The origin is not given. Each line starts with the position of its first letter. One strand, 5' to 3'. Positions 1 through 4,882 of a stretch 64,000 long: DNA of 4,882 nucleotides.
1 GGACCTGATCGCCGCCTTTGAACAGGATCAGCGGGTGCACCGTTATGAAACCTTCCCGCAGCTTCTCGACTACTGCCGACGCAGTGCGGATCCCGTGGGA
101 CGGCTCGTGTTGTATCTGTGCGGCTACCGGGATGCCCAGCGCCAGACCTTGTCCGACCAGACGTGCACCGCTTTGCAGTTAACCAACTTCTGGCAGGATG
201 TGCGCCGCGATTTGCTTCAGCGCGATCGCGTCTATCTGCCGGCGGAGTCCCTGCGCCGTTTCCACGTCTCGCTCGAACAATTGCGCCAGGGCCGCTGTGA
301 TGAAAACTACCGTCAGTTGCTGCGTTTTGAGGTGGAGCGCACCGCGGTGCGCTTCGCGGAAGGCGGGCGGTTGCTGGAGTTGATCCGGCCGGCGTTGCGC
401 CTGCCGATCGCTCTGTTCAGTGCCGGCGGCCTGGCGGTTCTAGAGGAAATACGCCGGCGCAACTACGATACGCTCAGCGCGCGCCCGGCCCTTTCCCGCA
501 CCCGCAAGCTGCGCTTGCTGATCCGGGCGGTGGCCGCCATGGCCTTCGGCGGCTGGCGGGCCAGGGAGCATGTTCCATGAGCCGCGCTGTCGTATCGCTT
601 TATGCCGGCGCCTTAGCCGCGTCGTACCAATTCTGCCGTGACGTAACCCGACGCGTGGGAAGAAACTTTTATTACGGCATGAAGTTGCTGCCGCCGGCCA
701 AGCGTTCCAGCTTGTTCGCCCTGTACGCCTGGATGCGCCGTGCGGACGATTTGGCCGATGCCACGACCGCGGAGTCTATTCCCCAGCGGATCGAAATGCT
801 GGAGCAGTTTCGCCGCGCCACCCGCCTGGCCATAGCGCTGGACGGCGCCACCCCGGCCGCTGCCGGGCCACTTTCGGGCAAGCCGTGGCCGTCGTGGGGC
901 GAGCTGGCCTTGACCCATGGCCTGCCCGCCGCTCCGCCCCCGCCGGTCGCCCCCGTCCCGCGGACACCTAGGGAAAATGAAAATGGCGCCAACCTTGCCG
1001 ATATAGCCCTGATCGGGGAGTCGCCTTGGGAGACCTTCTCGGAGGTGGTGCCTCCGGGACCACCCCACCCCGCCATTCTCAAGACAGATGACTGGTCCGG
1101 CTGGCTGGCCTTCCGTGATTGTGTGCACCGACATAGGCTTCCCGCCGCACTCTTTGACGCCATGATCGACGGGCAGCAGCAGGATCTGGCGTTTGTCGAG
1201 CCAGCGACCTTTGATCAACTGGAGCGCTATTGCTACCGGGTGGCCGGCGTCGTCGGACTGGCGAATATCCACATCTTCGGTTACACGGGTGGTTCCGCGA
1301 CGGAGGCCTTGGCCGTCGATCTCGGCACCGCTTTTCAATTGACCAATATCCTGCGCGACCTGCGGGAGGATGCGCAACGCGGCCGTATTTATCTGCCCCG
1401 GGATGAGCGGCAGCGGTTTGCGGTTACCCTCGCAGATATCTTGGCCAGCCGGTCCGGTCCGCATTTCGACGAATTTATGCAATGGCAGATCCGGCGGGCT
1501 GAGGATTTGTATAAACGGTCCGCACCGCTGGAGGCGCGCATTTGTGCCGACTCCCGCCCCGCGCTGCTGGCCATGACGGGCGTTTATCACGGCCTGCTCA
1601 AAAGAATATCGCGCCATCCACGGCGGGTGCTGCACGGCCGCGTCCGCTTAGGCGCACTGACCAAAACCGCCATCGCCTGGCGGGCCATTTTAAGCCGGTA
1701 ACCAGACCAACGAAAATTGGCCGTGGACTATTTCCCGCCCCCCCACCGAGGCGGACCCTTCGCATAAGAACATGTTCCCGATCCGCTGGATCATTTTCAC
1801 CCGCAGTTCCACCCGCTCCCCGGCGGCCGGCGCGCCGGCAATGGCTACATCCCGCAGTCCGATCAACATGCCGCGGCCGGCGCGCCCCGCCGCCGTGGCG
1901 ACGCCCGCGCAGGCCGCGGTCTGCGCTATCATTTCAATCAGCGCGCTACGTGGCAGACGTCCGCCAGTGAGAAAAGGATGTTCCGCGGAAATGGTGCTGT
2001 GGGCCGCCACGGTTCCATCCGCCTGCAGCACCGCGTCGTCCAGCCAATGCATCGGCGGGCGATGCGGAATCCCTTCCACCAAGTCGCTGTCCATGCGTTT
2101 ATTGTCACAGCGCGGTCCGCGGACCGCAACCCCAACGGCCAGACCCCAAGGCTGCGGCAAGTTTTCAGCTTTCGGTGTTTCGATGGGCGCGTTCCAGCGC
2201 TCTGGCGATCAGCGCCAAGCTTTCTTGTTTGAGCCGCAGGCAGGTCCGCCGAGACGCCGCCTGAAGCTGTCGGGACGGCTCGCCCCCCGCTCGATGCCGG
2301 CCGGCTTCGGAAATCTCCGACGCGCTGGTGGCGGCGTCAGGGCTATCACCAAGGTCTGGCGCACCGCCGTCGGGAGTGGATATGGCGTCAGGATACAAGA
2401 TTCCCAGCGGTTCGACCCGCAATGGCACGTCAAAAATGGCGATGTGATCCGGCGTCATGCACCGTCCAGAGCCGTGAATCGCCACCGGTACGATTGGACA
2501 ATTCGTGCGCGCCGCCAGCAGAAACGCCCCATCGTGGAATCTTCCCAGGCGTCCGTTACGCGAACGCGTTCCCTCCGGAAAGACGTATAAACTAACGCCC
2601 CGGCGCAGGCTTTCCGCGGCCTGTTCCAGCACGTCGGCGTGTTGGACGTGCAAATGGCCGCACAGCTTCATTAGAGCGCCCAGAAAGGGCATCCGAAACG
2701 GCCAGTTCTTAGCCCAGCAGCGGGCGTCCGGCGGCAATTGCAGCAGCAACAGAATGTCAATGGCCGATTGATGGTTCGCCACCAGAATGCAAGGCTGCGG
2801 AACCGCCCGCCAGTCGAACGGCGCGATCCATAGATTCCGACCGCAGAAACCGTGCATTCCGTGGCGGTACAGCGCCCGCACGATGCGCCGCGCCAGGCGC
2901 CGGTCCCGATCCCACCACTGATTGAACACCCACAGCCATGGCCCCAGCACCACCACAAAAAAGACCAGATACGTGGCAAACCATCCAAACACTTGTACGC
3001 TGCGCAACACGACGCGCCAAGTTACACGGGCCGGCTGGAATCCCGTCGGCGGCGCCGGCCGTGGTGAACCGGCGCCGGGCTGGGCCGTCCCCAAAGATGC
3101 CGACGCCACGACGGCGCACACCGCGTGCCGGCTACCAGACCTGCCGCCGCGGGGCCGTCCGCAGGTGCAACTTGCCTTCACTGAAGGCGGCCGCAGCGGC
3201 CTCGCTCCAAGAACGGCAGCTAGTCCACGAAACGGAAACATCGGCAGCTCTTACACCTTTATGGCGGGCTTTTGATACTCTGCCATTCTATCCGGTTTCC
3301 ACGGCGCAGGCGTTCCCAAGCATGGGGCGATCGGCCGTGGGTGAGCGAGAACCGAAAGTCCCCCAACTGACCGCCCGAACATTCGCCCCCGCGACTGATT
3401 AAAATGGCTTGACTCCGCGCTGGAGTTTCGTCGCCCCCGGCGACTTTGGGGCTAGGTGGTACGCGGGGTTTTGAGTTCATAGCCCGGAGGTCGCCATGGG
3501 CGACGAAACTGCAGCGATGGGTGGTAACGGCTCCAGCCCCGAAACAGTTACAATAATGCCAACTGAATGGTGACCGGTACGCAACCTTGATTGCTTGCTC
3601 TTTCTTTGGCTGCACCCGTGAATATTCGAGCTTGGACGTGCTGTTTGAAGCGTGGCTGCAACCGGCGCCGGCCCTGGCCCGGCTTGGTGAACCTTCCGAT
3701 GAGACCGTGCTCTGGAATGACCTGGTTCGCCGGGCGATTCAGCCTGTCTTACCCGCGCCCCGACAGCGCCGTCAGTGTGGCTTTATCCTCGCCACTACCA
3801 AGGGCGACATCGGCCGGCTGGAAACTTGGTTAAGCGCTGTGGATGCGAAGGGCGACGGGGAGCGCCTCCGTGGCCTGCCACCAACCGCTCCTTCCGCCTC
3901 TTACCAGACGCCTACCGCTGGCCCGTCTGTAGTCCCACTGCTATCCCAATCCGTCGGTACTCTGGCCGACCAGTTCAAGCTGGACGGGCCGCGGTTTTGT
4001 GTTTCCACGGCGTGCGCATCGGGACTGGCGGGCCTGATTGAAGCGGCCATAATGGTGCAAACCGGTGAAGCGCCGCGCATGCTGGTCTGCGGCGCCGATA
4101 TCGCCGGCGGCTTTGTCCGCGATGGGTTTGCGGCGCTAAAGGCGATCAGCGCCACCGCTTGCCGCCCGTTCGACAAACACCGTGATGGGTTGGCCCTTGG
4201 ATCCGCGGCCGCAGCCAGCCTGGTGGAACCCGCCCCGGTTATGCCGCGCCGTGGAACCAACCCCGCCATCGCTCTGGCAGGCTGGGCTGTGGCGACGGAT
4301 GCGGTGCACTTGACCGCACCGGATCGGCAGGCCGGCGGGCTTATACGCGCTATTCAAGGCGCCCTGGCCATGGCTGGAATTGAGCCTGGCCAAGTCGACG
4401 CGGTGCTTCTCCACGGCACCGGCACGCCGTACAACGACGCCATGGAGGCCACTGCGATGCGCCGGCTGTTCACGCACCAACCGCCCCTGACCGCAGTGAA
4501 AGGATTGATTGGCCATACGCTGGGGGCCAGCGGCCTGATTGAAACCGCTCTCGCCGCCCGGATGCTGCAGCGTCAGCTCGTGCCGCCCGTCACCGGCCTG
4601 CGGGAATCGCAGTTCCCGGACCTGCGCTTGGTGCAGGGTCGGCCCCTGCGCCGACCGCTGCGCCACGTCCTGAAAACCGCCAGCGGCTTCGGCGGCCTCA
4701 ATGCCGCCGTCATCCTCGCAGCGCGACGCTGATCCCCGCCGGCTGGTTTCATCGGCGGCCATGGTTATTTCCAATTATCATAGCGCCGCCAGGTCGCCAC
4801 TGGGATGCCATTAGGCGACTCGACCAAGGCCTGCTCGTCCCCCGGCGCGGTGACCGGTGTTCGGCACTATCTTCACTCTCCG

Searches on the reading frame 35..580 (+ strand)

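Call 77: search_protein_families(library=pfam, proteins=[window:35-580:+], max_evalue=0.00001)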
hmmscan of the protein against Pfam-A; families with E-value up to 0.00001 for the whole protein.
window:35-580:+ (181 aa): 1 family
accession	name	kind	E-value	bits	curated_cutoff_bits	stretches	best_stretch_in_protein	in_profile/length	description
PF00494.24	SQS_PSY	-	2.4e-38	132.8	26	1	2-157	105-263/263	Squalene/phytoene synthase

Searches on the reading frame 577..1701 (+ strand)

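Call 77: search_protein_families(library=pfam, proteins=[window:577-1701:+], max_evalue=0.00001)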
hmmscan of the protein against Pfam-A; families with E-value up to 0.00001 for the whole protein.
window:577-1701:+ (374 aa): 1 family
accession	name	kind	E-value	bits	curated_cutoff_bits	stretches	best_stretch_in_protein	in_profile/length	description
PF00494.24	SQS_PSY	-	3e-70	237.4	26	2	177-360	75-261/263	Squalene/phytoene synthase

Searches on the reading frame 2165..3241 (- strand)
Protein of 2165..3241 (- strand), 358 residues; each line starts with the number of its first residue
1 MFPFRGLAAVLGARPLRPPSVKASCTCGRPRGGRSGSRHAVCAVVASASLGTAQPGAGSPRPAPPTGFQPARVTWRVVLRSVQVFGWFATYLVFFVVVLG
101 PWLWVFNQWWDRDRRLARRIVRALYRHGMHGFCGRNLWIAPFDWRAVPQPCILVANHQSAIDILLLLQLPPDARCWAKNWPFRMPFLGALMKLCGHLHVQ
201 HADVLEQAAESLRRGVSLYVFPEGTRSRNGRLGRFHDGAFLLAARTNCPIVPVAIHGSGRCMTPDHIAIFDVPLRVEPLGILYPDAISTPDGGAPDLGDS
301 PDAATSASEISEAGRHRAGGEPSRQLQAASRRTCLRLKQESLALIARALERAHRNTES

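Call 77: search_protein_families(library=pfam, proteins=[window:2165-3241:-], max_evalue=0.00001)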
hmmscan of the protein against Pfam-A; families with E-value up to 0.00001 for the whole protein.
window:2165-3241:- (358 aa): 1 family
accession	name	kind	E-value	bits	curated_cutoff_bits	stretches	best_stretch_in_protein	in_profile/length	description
PF01553.26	Acyltransferase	-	2.1e-25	89.5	23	1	149-255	14-131/132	Acyltransferase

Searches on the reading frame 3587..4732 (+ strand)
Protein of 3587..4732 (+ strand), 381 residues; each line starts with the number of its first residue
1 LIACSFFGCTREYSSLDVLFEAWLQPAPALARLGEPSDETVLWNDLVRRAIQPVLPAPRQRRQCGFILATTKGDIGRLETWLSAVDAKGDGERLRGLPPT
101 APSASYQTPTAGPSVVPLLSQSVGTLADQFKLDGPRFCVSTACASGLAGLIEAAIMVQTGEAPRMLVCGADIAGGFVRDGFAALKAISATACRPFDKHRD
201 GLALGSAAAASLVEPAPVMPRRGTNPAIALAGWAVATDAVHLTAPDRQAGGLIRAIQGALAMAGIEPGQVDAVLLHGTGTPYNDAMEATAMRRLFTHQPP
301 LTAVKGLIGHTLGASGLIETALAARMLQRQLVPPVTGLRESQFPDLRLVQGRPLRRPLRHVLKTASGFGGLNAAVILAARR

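Call 77: search_protein_families(library=pfam, proteins=[window:3587-4732:+], max_evalue=0.00001)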
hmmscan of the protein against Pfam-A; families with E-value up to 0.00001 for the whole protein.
window:3587-4732:+ (381 aa): 2 families
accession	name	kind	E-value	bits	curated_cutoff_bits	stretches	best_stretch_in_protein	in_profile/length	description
PF02801.28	Ketoacyl-synt_C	-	1.2e-28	99.9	20.8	1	230-337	4-117/119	Beta-ketoacyl synthase, C-terminal domain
PF00109.32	ketoacyl-synt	-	1.6e-14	54.6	20.8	1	123-215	154-248/252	Beta-ketoacyl synthase, N-terminal domain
